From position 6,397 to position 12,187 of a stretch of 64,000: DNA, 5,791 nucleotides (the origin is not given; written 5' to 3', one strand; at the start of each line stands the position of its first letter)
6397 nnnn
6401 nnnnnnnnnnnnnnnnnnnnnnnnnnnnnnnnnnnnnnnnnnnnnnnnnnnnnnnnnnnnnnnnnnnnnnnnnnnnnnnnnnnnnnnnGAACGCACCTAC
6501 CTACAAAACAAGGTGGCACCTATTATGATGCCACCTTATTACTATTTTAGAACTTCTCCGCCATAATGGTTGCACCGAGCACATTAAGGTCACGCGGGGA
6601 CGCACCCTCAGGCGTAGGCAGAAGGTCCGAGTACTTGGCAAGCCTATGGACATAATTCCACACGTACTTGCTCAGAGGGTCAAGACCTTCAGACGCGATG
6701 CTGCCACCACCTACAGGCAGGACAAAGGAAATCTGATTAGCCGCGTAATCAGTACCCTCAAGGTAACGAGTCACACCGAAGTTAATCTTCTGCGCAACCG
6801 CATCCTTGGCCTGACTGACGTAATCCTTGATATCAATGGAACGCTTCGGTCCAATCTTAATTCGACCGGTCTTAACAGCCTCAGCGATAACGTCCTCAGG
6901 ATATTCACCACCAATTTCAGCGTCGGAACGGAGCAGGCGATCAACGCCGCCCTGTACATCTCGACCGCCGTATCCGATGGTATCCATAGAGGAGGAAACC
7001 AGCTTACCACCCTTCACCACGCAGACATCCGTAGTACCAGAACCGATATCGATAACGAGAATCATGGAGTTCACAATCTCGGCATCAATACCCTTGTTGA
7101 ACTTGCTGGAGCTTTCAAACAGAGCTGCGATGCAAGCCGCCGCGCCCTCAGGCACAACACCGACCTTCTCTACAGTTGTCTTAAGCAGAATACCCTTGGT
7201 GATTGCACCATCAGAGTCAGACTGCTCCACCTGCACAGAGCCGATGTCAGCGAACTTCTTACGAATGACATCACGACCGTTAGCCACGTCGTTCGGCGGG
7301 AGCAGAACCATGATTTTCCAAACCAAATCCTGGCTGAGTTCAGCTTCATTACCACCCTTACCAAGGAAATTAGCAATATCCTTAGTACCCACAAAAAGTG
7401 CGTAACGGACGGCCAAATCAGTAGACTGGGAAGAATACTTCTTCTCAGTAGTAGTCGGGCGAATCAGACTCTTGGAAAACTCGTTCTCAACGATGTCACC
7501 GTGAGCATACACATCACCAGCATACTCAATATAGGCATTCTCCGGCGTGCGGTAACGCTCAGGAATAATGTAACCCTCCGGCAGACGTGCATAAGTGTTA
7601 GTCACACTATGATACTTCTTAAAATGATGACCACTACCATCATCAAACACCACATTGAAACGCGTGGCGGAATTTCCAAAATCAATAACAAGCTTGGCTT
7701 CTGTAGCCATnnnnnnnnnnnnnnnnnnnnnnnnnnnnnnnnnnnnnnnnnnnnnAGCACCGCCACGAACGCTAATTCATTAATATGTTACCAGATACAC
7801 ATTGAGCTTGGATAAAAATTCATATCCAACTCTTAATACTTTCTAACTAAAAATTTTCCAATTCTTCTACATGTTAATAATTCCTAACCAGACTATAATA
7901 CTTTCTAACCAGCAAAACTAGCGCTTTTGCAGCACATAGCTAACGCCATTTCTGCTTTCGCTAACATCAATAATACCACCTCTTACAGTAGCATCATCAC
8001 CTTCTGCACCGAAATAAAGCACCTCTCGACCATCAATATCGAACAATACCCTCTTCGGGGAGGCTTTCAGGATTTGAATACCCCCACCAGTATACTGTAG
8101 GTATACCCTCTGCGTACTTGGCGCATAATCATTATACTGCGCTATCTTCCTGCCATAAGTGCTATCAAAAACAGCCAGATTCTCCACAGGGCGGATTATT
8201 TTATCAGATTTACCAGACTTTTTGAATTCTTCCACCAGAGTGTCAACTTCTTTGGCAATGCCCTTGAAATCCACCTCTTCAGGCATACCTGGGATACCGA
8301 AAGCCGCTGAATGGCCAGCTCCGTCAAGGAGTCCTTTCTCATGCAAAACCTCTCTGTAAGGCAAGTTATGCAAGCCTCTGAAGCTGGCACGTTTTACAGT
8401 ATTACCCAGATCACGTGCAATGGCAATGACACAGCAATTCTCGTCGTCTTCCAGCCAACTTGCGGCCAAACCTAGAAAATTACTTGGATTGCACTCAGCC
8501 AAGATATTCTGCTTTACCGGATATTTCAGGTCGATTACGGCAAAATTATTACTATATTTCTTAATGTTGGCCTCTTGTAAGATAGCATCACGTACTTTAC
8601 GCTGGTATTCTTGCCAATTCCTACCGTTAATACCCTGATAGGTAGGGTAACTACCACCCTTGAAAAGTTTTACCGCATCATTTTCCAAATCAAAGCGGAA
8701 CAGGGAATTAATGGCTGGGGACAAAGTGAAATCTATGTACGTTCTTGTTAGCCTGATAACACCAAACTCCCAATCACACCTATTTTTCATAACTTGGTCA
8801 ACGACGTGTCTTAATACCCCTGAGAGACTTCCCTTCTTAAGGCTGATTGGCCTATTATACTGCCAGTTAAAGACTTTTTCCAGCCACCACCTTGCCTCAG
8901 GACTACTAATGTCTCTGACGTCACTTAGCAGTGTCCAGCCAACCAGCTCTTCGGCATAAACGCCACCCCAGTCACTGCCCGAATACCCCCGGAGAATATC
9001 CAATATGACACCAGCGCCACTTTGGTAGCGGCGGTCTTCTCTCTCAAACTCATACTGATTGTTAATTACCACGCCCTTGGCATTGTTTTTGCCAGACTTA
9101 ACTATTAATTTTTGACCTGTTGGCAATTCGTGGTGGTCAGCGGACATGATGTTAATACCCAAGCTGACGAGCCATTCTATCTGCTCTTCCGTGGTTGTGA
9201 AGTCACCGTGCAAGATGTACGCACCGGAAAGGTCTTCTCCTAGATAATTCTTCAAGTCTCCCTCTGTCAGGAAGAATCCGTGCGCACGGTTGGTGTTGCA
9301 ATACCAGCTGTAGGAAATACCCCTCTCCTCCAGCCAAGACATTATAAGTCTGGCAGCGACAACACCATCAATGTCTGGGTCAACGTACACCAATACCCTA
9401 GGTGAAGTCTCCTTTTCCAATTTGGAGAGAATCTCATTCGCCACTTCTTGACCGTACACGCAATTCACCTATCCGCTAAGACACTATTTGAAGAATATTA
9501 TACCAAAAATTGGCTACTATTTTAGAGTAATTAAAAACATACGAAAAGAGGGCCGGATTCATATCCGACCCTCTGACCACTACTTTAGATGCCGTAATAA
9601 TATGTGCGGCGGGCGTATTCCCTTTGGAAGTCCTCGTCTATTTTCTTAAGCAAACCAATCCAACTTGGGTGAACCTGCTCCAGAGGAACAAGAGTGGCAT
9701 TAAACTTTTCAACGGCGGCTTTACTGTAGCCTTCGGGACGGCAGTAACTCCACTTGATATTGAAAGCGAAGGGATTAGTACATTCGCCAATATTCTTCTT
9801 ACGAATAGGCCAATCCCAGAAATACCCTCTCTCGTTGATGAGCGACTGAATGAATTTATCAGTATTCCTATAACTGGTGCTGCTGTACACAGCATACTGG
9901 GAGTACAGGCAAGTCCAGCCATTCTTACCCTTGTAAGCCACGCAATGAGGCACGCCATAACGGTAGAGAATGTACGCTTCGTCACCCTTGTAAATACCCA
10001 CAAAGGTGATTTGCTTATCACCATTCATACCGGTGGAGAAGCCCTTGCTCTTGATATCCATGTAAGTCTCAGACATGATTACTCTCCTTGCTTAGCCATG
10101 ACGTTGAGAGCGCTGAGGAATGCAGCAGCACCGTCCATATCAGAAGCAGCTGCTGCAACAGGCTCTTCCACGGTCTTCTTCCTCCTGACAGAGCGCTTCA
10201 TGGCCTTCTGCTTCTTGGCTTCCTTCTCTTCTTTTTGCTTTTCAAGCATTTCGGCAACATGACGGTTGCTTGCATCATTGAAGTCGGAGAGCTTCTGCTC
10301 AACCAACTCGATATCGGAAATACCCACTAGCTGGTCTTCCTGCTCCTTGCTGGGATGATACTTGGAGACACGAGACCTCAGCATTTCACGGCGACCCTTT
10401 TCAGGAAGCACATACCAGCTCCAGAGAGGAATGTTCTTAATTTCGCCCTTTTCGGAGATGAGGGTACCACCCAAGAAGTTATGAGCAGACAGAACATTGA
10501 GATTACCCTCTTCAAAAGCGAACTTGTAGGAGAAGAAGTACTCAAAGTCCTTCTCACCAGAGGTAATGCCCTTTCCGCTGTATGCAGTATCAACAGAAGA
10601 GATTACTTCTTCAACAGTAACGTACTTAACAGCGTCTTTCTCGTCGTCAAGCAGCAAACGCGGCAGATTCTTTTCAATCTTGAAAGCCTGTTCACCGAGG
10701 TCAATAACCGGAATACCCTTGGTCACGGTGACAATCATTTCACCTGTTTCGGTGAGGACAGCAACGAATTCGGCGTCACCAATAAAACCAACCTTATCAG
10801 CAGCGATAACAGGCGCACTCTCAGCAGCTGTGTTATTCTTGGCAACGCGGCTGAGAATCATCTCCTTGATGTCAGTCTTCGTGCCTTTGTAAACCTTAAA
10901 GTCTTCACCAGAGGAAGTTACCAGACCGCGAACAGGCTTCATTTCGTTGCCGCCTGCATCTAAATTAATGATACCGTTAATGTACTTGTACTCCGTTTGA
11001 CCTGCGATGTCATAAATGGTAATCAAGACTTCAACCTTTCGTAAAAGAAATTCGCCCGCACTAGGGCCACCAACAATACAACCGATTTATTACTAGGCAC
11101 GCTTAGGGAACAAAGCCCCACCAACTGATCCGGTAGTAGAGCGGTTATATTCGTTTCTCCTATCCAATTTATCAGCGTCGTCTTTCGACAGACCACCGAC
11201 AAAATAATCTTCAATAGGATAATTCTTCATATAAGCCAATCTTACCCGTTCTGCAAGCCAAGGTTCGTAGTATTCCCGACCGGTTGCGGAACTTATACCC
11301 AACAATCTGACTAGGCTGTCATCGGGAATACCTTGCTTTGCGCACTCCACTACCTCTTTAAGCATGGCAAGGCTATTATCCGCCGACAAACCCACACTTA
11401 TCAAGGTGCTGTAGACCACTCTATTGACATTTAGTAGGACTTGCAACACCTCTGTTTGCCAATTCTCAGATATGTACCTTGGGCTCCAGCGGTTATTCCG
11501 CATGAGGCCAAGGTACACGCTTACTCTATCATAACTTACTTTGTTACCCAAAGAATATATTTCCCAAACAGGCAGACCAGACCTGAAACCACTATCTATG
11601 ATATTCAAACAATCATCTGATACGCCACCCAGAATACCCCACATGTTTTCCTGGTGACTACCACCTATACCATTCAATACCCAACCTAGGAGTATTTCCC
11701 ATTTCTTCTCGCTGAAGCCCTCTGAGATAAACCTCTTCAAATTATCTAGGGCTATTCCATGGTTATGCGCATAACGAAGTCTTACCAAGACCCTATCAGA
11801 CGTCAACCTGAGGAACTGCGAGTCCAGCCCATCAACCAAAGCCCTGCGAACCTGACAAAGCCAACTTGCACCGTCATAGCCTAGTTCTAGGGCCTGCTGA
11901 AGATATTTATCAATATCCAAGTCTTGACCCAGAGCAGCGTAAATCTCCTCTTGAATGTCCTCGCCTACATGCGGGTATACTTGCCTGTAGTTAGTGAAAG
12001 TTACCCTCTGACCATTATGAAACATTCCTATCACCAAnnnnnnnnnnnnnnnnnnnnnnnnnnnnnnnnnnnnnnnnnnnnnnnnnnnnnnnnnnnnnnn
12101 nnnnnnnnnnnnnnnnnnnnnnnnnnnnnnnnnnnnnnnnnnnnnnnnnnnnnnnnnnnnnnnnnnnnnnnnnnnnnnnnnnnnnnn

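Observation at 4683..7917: Actin-like ParM/Alp ATPase with an atypical 601-aa coiled-coil partner and upstream direct repeats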

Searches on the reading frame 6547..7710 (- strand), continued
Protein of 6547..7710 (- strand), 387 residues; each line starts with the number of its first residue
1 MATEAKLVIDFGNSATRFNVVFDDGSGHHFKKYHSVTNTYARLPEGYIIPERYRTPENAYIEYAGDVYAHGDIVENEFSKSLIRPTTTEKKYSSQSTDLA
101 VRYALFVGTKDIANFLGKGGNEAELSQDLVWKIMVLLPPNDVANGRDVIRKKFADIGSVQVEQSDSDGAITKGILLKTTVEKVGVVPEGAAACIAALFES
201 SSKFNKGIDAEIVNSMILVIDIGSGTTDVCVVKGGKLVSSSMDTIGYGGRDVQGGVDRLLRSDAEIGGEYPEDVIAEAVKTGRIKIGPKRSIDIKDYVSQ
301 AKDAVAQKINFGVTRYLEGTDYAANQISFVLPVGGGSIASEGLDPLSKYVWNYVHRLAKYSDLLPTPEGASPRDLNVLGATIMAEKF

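Call 81: get_annotated_region(hit=H1, flank=7000)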
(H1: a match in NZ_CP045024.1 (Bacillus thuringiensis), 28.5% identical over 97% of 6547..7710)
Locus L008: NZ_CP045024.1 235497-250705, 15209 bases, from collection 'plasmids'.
description: Bacillus thuringiensis strain JW-1 plasmid p2, complete sequence
organism: Bacillus thuringiensis (NCBI taxid 1428)
taxonomy: Bacteria; Bacillota; Bacilli; Bacillales; Bacillaceae; Bacillus; Bacillus thuringiensis
host: -; source: whole organism,soil; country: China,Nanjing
typing (MOB-suite, as given by PLSDB): non-mobilizable
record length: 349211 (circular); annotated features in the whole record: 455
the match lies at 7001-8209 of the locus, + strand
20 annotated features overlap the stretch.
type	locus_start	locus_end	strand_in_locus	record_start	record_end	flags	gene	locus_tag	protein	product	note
CDS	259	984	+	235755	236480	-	-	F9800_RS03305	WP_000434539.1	hypothetical protein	-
CDS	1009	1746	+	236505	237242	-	-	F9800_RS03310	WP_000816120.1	hypothetical protein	-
CDS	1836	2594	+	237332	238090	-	-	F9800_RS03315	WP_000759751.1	hypothetical protein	-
CDS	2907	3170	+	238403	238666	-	-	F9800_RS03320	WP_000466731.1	hypothetical protein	-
CDS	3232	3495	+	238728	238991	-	-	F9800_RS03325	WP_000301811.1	hypothetical protein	-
CDS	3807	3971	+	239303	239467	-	-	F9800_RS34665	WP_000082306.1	hypothetical protein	-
CDS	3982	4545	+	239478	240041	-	-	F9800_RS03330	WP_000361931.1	hypothetical protein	-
CDS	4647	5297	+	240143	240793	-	-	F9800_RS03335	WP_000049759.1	reverse transcriptase-like protein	-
CDS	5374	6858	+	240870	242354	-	-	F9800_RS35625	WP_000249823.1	hypothetical protein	-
CDS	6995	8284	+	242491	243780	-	-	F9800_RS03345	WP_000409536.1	ParM/StbA family protein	GO:0030541 - plasmid partitioning [Evidence IEA]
CDS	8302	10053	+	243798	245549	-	-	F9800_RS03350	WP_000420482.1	hypothetical protein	-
CDS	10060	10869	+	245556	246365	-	-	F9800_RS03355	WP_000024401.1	hypothetical protein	-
CDS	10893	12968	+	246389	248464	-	-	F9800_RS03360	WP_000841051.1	hypothetical protein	-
CDS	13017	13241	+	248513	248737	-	-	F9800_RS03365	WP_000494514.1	hypothetical protein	-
CDS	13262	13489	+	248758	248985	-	-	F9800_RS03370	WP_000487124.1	hypothetical protein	-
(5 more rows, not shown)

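Call 106: search_protein_families(library=padloc, proteins=[window:6547-7710:-], max_evalue=0.01)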
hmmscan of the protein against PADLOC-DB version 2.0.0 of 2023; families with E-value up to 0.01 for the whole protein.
window:6547-7710:- (387 aa): 1 family
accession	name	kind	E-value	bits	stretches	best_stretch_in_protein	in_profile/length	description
PDLC04731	PDC-M61B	-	0.0076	13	0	211-230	344-363/588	-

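Call 108: find_related_loci(query=A3, collection=genome_contigs, flank=8000)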
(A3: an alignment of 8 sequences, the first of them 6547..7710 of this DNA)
Query A3 (387 aa) in genome_contigs; peptide patterns used: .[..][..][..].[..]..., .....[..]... (x = any residue, [..] = any of these).
28 stretches matched a pattern, but none encodes a relative of the query by tblastn (E <= 1e-3).

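Call 109: find_related_loci(query=A3, collection=viral_contigs, flank=8000)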
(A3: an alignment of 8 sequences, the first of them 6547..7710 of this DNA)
Query A3 (387 aa) in viral_contigs; peptide patterns used: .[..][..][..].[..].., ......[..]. (x = any residue, [..] = any of these).
47 stretches matched a pattern, but none encodes a relative of the query by tblastn (E <= 1e-3).

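Call 123: search_protein_families(library=pfam, proteins=[L008:10060-10869:+, L008:8302-10053:+, L008:6995-8284:+], max_evalue=0.1)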
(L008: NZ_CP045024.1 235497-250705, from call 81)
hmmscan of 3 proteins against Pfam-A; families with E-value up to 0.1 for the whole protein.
L008:10060-10869:+ (269 aa): 2 families
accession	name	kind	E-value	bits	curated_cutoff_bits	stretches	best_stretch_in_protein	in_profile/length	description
PF09375.15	Peptidase_M75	-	0.014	15.5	23.5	1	87-182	185-276/288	Imelysin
PF05952.17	ComX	-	0.017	15.4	25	1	35-72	2-36/55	Bacillus competence pheromone ComX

L008:8302-10053:+ (583 aa): 10 families
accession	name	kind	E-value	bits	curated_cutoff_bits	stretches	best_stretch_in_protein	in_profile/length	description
PF06005.17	ZapB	-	0.00073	20.4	31.5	1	261-317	6-62/71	Cell division protein ZapB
PF13870.11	CCDC113_CCDC96_CC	-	0.0036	17.5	31.6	1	207-348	32-171/177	CCDC113/CCDC96, coiled-coil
PF25014.1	NET2A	-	0.02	15.2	33.1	1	261-318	141-198/235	NET2A-like domain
PF04102.17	SlyX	-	0.029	15.5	30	1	259-311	3-55/67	SlyX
PF14932.11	HAUS-augmin3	-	0.034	14.1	29.4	1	215-324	32-145/260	HAUS augmin-like complex subunit 3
PF07888.16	CALCOCO1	-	0.046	13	36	1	185-382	64-244/496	Calcium binding and coiled-coil domain (CALCOCO1) like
PF19220.6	Rod_CreS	-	0.067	12.7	100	0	223-375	19-171/359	Crescentin, rod domain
PF06698.16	DUF1192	-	0.081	13.5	25.5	0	275-293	22-40/58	Protein of unknown function (DUF1192)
PF16658.11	RF3_C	-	0.09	13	40.1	0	505-545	17-58/132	Class II release factor RF3, C-terminal domain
PF16559.10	GIT_CC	-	0.091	12.9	28.7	1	208-251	7-50/66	GIT coiled-coil Rho guanine nucleotide exchange factor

L008:6995-8284:+ (429 aa): 6 families
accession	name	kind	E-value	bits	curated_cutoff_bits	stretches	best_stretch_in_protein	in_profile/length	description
PF21522.3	MreB-like_C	-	1.6e-12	48.5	27.8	1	228-344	1-115/123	Archaeal actin homologue MreB-like, C-terminal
PF00022.25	Actin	-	3.3e-05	23.1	27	1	223-288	141-207/410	Actin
PF11104.14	PilM_2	-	0.00019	20.9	27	1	222-344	178-286/340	Type IV pilus assembly protein PilM;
PF14450.12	FtsA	-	0.00023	21.9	31.8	1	227-274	1-46/127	Cell division protein FtsA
PF06723.19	MreB_Mbl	-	0.00044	19.6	27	1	225-284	146-203/327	MreB/Mbl protein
PF07520.16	SrfB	-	0.005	15.3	27.1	0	211-242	549-578/992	Virulence factor SrfB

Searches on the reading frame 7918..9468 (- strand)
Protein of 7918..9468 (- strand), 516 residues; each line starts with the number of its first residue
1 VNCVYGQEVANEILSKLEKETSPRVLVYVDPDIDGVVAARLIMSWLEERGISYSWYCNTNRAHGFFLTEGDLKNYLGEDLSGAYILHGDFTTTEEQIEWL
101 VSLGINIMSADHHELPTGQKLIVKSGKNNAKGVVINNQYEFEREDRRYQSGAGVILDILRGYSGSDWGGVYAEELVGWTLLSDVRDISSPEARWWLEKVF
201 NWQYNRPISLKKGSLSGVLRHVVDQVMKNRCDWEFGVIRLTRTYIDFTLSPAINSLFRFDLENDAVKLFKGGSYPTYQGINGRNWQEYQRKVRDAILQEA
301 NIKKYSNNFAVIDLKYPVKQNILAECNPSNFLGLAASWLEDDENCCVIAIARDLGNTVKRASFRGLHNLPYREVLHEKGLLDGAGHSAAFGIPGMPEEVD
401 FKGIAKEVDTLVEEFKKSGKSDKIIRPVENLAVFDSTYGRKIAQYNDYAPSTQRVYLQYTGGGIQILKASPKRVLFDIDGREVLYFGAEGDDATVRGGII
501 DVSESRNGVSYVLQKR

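Call 6: search_protein_families(library=pfam, proteins=[window:7918-9468:-], max_evalue=0.1)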
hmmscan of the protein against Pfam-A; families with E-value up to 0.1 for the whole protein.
window:7918-9468:- (516 aa): 1 family
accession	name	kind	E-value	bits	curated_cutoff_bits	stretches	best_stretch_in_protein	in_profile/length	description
PF01368.27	DHH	-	7.1e-05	23.5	28.1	1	25-160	2-103/125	DHH family, N-terminal domain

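Call 7: search_protein_families(library=phrogs, proteins=[window:7918-9468:-], max_evalue=0.01)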
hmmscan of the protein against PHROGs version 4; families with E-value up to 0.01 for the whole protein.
window:7918-9468:- (516 aa): 2 families
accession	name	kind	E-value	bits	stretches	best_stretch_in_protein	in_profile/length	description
phrog_2484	-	DNA, RNA and nucleotide metabolism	6.6e-21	75.5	1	9-409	52-431/564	RecJ-like ssDNA exonuclease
phrog_4771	-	other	0.0048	17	1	11-117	5-96/363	DHH phosphoesterase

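Call 14: search_protein_families(library=ncbifam, proteins=[window:7918-9468:-], max_evalue=0.1)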
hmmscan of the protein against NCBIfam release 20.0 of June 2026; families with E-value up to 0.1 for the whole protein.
window:7918-9468:- (516 aa): 1 family
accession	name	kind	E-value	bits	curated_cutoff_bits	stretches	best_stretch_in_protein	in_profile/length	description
TIGR00644.1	recJ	equivalog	6.2e-14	51.2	396.9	2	20-117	52-148/546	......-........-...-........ exonuclease RecJ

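Call 106: search_protein_families(library=padloc, proteins=[window:7918-9468:-], max_evalue=0.01)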
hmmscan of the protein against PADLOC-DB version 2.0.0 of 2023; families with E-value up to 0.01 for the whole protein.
window:7918-9468:- (516 aa): 0 families

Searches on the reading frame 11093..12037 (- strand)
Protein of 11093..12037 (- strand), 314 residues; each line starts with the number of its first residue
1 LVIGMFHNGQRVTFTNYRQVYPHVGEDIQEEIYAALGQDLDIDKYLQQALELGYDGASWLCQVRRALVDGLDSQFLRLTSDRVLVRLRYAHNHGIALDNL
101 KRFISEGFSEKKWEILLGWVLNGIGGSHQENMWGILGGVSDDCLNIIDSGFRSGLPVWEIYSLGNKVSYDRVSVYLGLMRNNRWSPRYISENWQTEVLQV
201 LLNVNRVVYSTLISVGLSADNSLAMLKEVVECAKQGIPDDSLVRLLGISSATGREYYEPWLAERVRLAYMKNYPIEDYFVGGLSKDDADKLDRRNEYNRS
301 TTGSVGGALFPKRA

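Call 6: search_protein_families(library=pfam, proteins=[window:11093-12037:-], max_evalue=0.1)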
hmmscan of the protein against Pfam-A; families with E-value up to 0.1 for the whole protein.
window:11093-12037:- (314 aa): 2 families
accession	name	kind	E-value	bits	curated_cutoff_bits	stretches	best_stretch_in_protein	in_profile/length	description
PF12231.13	Rif1_N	-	0.044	13.2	23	1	164-233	146-215/374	Rap1-interacting factor 1 N terminal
PF21074.2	GDH_C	-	0.07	12.7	26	0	31-81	234-283/339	Glutamate dehydrogenase, C-terminal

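Call 7: search_protein_families(library=phrogs, proteins=[window:11093-12037:-], max_evalue=0.01)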
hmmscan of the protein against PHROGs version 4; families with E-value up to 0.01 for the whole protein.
window:11093-12037:- (314 aa): 0 families
